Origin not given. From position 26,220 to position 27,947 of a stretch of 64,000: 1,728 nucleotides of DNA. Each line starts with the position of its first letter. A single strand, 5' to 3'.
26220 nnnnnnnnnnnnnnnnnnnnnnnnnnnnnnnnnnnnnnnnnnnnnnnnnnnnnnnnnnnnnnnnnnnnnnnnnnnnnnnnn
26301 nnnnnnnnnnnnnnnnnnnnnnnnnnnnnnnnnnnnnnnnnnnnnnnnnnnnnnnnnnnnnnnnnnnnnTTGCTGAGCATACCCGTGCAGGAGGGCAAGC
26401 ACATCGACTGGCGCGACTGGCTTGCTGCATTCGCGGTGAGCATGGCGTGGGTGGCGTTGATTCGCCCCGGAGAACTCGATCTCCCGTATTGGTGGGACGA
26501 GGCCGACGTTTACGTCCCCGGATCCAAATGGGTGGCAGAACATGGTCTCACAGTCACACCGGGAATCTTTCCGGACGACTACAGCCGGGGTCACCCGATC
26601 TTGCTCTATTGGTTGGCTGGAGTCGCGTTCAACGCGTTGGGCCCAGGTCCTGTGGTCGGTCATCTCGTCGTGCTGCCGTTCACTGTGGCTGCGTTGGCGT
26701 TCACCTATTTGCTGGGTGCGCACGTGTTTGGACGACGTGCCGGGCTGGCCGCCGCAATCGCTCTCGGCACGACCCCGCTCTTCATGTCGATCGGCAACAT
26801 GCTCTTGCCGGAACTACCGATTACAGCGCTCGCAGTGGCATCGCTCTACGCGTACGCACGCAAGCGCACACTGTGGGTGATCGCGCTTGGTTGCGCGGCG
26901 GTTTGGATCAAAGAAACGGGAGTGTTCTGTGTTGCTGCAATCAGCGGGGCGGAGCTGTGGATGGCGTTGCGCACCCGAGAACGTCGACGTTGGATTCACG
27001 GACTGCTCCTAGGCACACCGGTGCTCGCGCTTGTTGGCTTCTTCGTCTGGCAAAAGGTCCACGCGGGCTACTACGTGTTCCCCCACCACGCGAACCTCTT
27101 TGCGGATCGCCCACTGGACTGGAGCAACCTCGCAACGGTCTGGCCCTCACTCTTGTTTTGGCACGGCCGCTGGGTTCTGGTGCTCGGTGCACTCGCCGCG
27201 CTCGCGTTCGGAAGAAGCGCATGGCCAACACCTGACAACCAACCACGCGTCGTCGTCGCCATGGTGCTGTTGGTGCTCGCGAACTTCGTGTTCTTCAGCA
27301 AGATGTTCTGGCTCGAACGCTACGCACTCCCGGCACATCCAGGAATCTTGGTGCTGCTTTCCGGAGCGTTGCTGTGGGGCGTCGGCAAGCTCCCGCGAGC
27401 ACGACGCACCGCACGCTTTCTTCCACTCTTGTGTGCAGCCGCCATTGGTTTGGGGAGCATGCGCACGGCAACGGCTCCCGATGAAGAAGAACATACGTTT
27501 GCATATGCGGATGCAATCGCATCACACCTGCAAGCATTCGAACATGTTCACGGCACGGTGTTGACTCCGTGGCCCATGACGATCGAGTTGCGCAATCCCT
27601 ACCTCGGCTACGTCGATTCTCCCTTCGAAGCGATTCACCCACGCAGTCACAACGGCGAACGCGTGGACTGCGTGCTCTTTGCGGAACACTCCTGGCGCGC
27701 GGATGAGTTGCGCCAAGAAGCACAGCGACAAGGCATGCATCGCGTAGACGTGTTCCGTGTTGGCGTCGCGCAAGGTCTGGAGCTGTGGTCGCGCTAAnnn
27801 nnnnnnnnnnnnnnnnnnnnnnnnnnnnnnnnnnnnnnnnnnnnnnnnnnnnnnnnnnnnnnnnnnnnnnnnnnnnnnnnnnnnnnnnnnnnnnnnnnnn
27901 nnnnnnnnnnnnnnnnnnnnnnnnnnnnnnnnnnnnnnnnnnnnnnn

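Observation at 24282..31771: Candidate envelope glycosylation/export module: beta-helix lipoprotein, ArnT/PMT-like GT-C, YfhO-family protein and ABC exporter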

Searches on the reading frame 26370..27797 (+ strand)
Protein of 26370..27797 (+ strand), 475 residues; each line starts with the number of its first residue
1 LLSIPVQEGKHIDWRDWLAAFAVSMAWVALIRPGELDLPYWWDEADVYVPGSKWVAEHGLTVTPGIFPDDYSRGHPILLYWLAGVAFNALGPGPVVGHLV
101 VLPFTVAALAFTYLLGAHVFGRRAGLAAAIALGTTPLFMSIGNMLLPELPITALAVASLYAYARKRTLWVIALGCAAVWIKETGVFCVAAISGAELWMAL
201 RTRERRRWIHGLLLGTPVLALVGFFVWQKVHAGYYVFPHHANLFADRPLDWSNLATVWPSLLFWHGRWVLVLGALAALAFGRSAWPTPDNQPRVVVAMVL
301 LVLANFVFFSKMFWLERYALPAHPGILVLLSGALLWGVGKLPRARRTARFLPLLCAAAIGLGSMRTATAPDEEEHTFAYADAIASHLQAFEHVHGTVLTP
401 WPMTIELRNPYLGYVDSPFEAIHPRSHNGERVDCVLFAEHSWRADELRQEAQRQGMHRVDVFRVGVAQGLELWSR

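Call 4: search_protein_families(library=pfam, proteins=[window:26370-27797:+], max_evalue=0.01)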
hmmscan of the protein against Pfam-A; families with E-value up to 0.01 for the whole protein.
window:26370-27797:+ (475 aa): 1 family
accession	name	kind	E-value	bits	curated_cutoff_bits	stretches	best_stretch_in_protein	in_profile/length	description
PF13231.12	PMT_2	-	3.9e-06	27.6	26.1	1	75-220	2-152/160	Dolichyl-phosphate-mannose-protein mannosyltransferase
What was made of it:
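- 26385..27797 (+): GT39/PMT_2-like GT-C glycosyltransferase, 470 aa (475 aa if counted from TTG 26370). It has a multi-helix membrane domain plus a small C-terminal alpha/beta domain (about residues 375-475). PF13231 scores 27.6 bits against a cut-off of 26.1 (call 4).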

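Call 5: search_protein_families(library=ncbifam, proteins=[window:26370-27797:+], max_evalue=0.01)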
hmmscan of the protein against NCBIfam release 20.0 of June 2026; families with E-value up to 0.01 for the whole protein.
window:26370-27797:+ (475 aa): 1 family
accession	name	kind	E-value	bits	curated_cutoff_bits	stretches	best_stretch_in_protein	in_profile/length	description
NF046093.1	AZOBR_p60025_fam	subfamily_domain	2.8e-09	36.6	150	1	73-220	91-229/232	AZOBR_p60025 family cell surface glycopolymer formation protein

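Call 8: search_solved_structures(query=window:26370-27797:+, max_evalue=1)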
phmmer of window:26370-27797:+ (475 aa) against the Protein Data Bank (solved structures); distinct sequences matched with E-value up to 1: 0.

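Call 21: find_homologous_proteins(query=window:26370-27797:+, max_evalue=0.001)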
Query window:26370-27797:+ (475 aa): 154 proteins with E <= 0.001 among 8000 candidates; the best 120 are listed.
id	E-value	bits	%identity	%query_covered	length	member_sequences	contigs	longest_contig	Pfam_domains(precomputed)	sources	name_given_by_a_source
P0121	0.0e+0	1062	98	99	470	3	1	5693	-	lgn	-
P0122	1.3e-253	861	80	99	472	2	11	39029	PF13231.13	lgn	-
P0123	8.9e-238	808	75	99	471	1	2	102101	PF13231.13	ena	-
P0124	2.6e-201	688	68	94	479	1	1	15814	PF13231.13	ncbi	ncbi:MAG: glycosyltransferase family 39 protein [Myxococcota bacterium]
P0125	6.4e-188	644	65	93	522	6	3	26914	PF13231.13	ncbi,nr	ncbi:MAG: hypothetical protein CMN31_13050 [Sandaracinus sp.]|nr:hypothetical protein [Myxococcales 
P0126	4.6e-175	601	63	97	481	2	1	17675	-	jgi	-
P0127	4.2e-172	592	62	95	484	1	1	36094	-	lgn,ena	-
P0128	2.8e-169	582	59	99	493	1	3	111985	-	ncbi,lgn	-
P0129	5.9e-164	565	58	97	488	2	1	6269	PF13231.13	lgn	-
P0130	7.0e-163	561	57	99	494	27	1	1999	PF13231.13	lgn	-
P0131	6.6e-162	558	56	97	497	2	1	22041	PF13231.13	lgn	-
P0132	2.4e-160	553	57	92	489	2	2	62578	PF13231.13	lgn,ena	-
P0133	1.2e-158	547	57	98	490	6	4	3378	PF13231.13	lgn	-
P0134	1.4e-158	547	55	99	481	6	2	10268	PF13231.13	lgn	-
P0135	3.7e-158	546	58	97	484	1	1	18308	PF13231.13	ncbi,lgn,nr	ncbi:MAG TPA: glycosyltransferase family 39 protein [Sandaracinaceae bacterium LLY-WYZ-13_1]|nr:glyc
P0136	1.2e-156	541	56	97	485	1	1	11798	PF13231.13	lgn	-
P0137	5.4e-155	535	55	98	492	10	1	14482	PF13231.13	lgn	-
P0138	2.8e-154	533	56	97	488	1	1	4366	PF13231.13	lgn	-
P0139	9.8e-152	524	58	93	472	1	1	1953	PF13231.13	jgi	-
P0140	7.1e-151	522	57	95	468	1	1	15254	PF13231.13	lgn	-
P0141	1.1e-150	521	56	97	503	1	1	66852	PF13231.13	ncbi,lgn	ncbi:MAG: glycosyltransferase family 39 protein [bacterium]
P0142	1.8e-150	520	54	96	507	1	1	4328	PF13231.13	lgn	-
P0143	1.9e-150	520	56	98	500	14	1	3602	PF13231.13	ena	-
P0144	4.3e-149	516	54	98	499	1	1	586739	PF13231.13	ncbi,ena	-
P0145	8.2e-148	511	56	96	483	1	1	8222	PF13231.13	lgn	-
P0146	3.0e-147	510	58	95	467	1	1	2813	PF13231.13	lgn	-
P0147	3.3e-147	509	55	93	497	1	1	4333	PF02366.25,PF13231.13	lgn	-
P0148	3.6e-145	503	55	96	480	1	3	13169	PF13231.13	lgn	-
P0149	7.5e-145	502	54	98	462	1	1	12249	PF13231.13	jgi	jgi:4-amino-4-deoxy-L-arabinose transferase-like glycosyltransferase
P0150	3.7e-144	499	53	98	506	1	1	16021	PF13231.13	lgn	-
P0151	6.0e-144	499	54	97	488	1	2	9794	PF13231.13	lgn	-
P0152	5.6e-143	496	54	96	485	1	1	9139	PF13231.13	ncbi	ncbi:MAG: glycosyltransferase family 39 protein [Sandaracinaceae bacterium]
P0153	7.5e-143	495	55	96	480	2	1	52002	PF13231.13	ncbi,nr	ncbi:MAG: glycosyltransferase family 39 protein [Sandaracinaceae bacterium]|nr:glycosyltransferase f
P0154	1.7e-142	494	54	96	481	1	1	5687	PF13231.13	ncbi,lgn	-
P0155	1.9e-142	494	54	99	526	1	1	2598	PF13231.13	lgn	-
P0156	4.2e-142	493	55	97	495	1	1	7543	PF13231.13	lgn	-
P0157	2.2e-141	490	54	95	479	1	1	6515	PF13231.13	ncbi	-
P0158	2.4e-141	490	54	95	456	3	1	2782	PF13231.13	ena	-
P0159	3.4e-141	490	52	95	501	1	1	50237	PF13231.13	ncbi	-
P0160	3.8e-141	490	53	94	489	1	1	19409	PF13231.13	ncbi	-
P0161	1.8e-140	487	52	98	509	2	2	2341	PF13231.13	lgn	-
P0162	2.2e-138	480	54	93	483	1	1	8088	PF13231.13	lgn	-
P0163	2.4e-138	480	51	99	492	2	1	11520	PF13231.13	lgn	-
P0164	2.6e-138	480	53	93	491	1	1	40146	PF13231.13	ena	-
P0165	8.8e-138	478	52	97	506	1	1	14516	PF13231.13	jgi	-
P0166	1.7e-137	477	53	99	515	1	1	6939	PF13231.13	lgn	-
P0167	2.8e-137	477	52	98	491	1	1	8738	PF13231.13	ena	-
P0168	2.9e-137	477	55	96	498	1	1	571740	PF13231.13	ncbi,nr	ncbi:MAG: glycosyltransferase family 39 protein [Sandaracinaceae bacterium]|nr:glycosyltransferase f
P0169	1.0e-136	475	52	97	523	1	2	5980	PF13231.13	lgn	-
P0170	2.1e-136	474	50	99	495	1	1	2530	PF13231.13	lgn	-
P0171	2.4e-136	474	49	99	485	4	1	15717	PF13231.13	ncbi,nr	ncbi:MAG: glycosyltransferase family 39 protein [Sandaracinaceae bacterium]|nr:glycosyltransferase f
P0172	2.0e-135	471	51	99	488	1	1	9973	PF13231.13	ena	-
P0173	3.5e-135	470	52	97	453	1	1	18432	PF13231.13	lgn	-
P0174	2.9e-134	467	51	98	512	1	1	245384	PF13231.13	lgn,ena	-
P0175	8.9e-134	465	52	95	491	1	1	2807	PF13231.13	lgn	-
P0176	2.4e-133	464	52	97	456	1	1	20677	PF13231.13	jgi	jgi:4-amino-4-deoxy-L-arabinose transferase-like glycosyltransferase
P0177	4.0e-132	460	51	99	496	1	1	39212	PF13231.13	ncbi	ncbi:MAG: ArnT family glycosyltransferase [Polyangiales bacterium]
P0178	4.5e-132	460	53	94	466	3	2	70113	PF13231.13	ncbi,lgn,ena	-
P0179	7.0e-132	459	53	93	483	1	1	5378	PF13231.13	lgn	-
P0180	1.5e-131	458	50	99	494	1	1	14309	PF13231.13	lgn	-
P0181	3.3e-131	457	50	97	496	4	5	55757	PF13231.13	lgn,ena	-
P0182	8.7e-131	455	51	99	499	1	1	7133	PF13231.13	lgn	-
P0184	5.1e-129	450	51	99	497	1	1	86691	PF13231.13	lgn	-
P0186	3.6e-127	443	49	97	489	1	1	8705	PF13231.13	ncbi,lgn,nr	ncbi:MAG: glycosyltransferase family 39 protein [Myxococcota bacterium]|nr:glycosyltransferase famil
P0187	8.6e-127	442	48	100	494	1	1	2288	PF13231.13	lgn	-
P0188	1.3e-126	442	52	94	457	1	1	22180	PF13231.13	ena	-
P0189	4.8e-126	440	49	95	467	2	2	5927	PF13231.13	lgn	-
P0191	2.9e-124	434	50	98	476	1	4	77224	PF13231.13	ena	-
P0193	1.2e-123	432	50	95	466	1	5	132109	PF13231.13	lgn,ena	-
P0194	1.2e-123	432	48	95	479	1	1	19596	PF13231.13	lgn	-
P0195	1.3e-123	432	51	94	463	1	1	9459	PF13231.13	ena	-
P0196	2.5e-123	431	49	97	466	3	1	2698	PF13231.13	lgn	-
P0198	1.5e-122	428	47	96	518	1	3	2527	PF13231.13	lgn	-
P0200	3.6e-122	427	51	93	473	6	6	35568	PF13231.13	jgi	-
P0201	7.9e-122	426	49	97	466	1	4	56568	PF13231.13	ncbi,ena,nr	ncbi:MAG: hypothetical protein GY898_00450 [Proteobacteria bacterium]|nr:hypothetical protein [Pseud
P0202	1.0e-121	425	49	97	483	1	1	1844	PF13231.13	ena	-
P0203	1.1e-121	425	48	97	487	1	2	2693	PF13231.13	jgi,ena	-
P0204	2.3e-121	424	48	95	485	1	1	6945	PF13231.13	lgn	-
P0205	3.4e-121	424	48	97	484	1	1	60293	PF13231.13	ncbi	-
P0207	3.6e-121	424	48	97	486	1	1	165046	PF13231.13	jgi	jgi:hypothetical protein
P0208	5.4e-121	423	45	98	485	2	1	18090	PF13231.13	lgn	-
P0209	1.1e-120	422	48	96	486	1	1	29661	PF13231.13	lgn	-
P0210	1.2e-120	422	51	87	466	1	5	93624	PF13231.13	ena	-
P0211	5.6e-120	420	47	97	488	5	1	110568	PF13231.13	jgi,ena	-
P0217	3.6e-118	414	47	95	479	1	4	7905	PF13231.13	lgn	-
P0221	2.6e-116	408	60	67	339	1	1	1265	PF13231.13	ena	-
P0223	3.6e-116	407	48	94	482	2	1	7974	PF13231.13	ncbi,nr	ncbi:MAG: glycosyltransferase family 39 protein [Deltaproteobacteria bacterium]|nr:glycosyltransfera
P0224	5.2e-116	407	47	93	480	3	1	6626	PF02366.25,PF13231.13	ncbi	-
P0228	1.6e-114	402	45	97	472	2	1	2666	PF13231.13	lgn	-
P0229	2.2e-114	401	47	99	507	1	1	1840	PF13231.13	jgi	jgi:hypothetical protein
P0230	1.1e-113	399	47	98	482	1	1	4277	PF13231.13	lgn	-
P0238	6.9e-108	380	50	87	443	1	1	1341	PF13231.13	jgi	-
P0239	1.1e-107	379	45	95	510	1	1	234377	PF13231.13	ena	-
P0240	1.1e-106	376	44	98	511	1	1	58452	PF13231.13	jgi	jgi:hypothetical protein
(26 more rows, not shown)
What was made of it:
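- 26385..27797 (+): Homologues are named 'glycosyltransferase family 39 protein' or 'ArnT family' by NCBI (call 21).
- On Pfam PMT_2 (PF13231) / CAZy GT39-ArnT-like: Most of the 120 listed homologues carry a precomputed PF13231 hit, and several are named GT39 by NCBI (call 21).
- On Protein O-mannosyltransferase (PMT, PF02366 plus MIR): Two distant homologues carry a precomputed PF02366 hit (call 21).
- NCBI names orthologues GT39 or ArnT family (call 21).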

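Call 39: predict_structure(alignment_id=A2)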
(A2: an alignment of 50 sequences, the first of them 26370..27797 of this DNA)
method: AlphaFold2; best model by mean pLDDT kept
length: 475 residues; sequences in the alignment: 50
mean_pLDDT: 90.7   pTM: 0.92
mean pLDDT of the five models: 90.7, 90.1, 90.0, 89.7, 89.3
residues with pLDDT >= 90: 346; 70-90: 99; 50-70: 23; < 50: 7
segments of 3 or more residues with pLDDT < 50: 1-6
pLDDT, mean of each block of 10 residues (from residue 1): 49 95 97 92 89 96 82 82 98 96 98 96 97 94 93 98 97 95 94 96 95 95 86 70 77 80 91 94 65 92 89 75 96 92 93 97 87 79 96 98 96 97 97 97 97 98 95 98
secondary structure, 60 per line:
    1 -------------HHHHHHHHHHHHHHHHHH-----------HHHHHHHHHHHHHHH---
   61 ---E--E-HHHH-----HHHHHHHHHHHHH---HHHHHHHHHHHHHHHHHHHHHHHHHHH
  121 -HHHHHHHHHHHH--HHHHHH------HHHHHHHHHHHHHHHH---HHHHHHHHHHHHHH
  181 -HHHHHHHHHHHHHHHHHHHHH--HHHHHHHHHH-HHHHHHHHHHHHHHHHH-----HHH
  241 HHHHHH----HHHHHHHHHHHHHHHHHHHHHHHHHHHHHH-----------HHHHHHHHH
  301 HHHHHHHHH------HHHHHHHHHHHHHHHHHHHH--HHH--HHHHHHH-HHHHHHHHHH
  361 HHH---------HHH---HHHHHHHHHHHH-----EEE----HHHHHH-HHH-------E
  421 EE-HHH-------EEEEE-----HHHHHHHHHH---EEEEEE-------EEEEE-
elements in order: H14-31 H43-57 H69-72 H78-90 H94-120 H122-133 H136-141 H148-163 H167-180 H182-202 H205-214 H216-232 H238-246 H251-280 H292-309 H316-335 H343-349 H351-363 H379-390 E396-398 H403-408 E420-422 E434-438 H444-453 E457-462 E470-474
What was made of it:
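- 26385..27797 (+): The AF2 model has pLDDT 90.7 (call 39).
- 26484..26513 (+): The first extracytoplasmic loop motif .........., directly after TM helix 1. It holds the candidate catalytic acidic residues D43, E44 and D46. Its position after helix 14-31 comes from the model (call 39).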

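Call 71: search_solved_structures(query=A2, max_evalue=1)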
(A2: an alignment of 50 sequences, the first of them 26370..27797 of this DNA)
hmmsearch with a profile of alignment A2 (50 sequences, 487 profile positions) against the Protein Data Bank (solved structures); distinct sequences matched with E-value up to 1: 0.
